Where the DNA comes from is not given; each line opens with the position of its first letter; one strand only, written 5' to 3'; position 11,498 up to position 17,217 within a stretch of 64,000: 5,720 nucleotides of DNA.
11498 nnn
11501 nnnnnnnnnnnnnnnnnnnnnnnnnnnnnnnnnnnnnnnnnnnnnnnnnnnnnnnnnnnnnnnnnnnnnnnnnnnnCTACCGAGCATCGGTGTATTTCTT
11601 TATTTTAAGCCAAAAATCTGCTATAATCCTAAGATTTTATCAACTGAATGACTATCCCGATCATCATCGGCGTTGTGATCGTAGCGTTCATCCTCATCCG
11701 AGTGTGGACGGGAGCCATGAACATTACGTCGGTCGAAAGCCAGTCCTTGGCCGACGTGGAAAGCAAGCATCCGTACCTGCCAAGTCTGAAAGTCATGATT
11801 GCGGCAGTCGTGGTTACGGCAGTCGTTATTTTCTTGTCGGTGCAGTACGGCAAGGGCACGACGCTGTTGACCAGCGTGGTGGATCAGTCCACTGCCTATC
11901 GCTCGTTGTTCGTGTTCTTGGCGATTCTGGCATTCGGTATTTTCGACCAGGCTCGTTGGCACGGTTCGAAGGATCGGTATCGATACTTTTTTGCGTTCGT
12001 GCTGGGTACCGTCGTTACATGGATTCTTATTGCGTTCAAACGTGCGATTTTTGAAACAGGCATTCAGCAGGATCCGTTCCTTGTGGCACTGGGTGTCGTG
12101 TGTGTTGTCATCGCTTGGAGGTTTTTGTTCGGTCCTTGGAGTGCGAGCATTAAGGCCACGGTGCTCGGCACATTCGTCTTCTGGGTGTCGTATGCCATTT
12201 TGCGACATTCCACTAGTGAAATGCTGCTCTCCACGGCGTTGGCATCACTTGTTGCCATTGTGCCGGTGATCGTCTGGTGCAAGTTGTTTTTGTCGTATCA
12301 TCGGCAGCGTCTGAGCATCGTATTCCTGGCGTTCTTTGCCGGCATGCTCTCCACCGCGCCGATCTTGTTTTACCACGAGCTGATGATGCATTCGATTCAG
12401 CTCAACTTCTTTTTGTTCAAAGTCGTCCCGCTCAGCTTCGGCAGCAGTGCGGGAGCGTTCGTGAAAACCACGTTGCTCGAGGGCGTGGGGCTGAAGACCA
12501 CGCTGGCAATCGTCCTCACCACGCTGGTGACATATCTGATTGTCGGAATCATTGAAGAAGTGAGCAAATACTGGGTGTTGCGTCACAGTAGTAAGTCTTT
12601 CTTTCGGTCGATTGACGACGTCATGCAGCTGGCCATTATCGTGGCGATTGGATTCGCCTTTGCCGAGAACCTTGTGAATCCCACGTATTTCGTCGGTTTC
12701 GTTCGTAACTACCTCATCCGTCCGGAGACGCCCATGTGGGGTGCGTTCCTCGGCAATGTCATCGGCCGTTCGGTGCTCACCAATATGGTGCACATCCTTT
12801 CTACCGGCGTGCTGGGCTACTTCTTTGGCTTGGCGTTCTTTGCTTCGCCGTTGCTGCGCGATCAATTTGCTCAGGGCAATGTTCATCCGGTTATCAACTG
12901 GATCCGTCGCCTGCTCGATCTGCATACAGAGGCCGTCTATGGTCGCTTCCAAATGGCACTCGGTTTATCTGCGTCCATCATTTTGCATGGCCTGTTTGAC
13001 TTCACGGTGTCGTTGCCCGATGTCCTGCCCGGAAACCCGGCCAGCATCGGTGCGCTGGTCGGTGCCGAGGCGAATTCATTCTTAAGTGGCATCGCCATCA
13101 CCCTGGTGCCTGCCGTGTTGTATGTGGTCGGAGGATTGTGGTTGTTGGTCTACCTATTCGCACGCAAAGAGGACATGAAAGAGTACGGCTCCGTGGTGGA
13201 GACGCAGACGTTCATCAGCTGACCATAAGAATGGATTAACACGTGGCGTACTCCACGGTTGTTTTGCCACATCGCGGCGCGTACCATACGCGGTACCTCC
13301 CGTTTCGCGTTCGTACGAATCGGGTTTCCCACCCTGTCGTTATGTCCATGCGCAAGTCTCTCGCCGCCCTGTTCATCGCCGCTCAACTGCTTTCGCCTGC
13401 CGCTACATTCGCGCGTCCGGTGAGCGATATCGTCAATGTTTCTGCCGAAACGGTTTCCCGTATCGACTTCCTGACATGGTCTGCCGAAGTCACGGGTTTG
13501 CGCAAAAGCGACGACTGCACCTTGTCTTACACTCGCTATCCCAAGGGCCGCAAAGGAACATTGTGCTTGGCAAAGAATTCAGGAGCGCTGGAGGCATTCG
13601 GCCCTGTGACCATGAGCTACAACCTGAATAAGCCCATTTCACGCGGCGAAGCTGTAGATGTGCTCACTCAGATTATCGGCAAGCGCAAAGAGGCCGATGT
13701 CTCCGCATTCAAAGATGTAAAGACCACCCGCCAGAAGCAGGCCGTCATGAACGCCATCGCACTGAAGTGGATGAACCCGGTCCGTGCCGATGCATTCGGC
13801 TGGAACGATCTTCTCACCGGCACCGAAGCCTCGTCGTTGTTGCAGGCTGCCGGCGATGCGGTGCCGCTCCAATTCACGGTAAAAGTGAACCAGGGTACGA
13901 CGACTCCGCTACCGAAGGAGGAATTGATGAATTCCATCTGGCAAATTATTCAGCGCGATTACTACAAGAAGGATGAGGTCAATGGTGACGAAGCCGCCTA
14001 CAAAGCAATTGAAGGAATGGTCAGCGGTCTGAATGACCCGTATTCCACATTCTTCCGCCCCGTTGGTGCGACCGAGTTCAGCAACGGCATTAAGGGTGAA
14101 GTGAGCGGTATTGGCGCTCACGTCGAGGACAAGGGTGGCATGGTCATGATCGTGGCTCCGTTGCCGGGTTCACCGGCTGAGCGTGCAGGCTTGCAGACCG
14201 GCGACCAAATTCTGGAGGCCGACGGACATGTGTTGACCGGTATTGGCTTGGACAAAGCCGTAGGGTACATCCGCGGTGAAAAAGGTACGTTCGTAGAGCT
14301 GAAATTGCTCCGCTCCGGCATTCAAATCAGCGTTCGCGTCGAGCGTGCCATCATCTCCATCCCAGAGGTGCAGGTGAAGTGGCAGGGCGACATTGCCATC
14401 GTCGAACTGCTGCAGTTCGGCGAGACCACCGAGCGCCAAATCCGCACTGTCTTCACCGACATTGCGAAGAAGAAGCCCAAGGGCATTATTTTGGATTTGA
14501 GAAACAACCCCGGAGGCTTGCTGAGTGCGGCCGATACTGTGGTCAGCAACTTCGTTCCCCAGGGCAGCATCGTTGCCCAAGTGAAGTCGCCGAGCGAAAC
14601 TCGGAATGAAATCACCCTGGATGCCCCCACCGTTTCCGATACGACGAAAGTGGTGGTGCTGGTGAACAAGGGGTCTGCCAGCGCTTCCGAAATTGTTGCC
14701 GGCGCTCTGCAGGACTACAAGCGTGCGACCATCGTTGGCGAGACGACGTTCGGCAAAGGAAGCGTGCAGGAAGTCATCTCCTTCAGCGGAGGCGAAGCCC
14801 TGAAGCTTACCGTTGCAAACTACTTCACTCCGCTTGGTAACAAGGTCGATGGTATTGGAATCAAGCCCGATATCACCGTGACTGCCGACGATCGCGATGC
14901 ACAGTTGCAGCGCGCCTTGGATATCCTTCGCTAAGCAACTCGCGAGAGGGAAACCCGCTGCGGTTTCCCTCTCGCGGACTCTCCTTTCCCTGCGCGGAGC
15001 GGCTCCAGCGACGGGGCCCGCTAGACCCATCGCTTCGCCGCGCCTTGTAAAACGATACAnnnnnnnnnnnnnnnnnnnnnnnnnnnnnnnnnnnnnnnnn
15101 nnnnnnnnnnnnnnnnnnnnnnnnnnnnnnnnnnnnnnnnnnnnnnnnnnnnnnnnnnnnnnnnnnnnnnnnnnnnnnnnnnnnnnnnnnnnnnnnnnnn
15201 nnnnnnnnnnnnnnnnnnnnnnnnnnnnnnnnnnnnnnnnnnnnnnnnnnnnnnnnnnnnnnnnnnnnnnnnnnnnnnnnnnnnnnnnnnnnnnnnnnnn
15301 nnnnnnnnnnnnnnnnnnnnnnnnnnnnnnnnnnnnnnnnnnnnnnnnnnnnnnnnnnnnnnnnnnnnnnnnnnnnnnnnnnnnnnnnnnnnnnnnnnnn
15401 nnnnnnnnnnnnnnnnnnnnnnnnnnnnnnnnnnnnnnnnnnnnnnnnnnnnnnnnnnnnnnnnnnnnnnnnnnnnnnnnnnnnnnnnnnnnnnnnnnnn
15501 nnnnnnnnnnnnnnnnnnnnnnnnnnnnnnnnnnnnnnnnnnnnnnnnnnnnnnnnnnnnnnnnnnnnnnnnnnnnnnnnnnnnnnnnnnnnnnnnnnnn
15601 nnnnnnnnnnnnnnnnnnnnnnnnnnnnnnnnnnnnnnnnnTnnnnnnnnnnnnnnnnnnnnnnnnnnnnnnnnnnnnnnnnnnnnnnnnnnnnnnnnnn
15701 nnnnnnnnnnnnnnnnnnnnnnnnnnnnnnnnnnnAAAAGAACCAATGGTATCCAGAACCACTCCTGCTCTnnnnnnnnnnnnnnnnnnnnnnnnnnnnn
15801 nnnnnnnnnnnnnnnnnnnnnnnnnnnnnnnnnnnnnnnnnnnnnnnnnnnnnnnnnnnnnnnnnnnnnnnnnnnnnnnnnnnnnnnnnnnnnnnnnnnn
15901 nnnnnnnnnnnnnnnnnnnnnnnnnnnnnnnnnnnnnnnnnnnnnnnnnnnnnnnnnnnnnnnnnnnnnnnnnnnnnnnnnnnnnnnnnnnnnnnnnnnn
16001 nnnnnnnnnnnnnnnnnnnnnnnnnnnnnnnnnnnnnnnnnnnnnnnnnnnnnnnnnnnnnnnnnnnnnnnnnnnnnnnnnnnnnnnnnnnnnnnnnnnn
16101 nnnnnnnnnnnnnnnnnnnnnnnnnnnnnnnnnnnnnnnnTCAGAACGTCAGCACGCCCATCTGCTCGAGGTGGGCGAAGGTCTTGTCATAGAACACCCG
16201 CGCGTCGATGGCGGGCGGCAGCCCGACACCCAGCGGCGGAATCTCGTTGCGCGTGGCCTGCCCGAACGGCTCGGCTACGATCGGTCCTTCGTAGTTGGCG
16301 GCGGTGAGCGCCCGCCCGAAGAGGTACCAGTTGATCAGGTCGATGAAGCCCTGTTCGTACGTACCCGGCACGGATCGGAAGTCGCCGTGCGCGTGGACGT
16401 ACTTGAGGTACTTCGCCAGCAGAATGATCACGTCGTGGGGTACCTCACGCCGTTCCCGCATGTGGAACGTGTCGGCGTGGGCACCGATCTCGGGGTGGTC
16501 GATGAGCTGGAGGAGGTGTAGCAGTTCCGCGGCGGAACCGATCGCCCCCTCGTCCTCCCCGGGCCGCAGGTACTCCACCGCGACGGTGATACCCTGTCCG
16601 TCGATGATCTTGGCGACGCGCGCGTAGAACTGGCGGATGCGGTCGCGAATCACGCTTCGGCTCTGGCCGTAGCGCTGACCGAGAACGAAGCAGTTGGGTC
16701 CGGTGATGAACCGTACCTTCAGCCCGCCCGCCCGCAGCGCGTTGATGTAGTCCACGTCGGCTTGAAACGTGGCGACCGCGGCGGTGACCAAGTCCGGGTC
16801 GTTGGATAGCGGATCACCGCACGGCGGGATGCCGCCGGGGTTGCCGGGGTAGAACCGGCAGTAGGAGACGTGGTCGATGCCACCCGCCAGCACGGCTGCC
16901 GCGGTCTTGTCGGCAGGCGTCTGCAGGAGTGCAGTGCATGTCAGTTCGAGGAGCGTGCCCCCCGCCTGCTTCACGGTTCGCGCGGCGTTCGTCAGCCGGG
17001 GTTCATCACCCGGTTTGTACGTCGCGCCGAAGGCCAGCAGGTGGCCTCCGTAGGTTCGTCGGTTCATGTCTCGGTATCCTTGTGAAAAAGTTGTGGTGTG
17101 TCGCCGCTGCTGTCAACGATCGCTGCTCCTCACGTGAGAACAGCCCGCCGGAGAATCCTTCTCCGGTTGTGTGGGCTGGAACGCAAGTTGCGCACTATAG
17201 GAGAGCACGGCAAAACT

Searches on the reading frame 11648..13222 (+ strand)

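Call 65: search_protein_families(library=pfam, proteins=[window:11648-13222:+], max_evalue=0.001)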
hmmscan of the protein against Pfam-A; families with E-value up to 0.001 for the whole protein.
window:11648-13222:+ (524 aa): 1 family
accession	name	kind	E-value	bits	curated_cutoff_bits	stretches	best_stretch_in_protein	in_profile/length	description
PF13367.11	PrsW-protease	-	1.7e-08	34.7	23.5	1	270-456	21-176/196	PrsW family intramembrane metalloprotease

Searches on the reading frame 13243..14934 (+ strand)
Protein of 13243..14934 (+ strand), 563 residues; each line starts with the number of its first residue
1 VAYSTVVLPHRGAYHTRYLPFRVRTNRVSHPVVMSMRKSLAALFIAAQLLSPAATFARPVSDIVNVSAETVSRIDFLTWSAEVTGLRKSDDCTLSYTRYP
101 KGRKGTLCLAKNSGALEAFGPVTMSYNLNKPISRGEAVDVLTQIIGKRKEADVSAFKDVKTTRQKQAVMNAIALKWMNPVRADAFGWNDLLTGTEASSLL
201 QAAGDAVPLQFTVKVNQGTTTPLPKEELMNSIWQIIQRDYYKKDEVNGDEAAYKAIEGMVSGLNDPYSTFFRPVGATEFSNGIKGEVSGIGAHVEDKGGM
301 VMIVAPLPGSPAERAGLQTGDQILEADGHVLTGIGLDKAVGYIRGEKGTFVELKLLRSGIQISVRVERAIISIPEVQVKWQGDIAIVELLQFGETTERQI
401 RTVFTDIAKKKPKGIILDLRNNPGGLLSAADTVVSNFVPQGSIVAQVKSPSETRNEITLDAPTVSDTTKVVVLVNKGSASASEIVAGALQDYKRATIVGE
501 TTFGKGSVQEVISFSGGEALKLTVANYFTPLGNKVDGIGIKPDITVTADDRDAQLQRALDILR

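Call 65: search_protein_families(library=pfam, proteins=[window:13243-14934:+], max_evalue=0.001)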
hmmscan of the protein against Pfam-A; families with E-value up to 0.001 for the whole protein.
window:13243-14934:+ (563 aa): 5 families
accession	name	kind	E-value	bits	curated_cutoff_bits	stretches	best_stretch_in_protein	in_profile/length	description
PF03572.23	Peptidase_S41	-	3.7e-50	170.2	24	1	383-546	1-165/165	Peptidase family S41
PF17820.7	PDZ_6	-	1.2e-11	44.7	27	1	303-357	2-54/54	PDZ domain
PF13180.12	PDZ_2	-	3.9e-08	33.9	27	1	289-366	2-78/80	PDZ domain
PF00595.29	PDZ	-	6e-08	33.4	23.2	1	288-355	10-78/81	PDZ domain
PF22694.1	CtpB_N-like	-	5.4e-06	27.2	27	1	228-270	40-80/85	Activating protease CtpB N-terminal domain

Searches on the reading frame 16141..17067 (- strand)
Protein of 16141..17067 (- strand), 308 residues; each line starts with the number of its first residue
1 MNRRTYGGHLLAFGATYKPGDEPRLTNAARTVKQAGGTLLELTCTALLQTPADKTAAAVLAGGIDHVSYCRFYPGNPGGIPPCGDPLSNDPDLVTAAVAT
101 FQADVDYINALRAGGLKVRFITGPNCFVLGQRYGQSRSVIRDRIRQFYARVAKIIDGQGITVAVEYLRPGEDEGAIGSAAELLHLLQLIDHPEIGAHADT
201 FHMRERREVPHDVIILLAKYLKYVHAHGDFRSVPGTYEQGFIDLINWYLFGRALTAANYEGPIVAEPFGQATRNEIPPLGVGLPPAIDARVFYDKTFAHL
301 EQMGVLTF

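Call 65: search_protein_families(library=pfam, proteins=[window:16141-17067:-], max_evalue=0.001)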
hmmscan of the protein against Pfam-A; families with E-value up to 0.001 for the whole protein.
window:16141-17067:- (308 aa): 1 family
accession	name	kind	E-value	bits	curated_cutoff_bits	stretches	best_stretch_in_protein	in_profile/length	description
PF01261.30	AP_endonuc_2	-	2.3e-19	70.5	31.1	1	32-271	4-233/249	Xylose isomerase-like TIM barrel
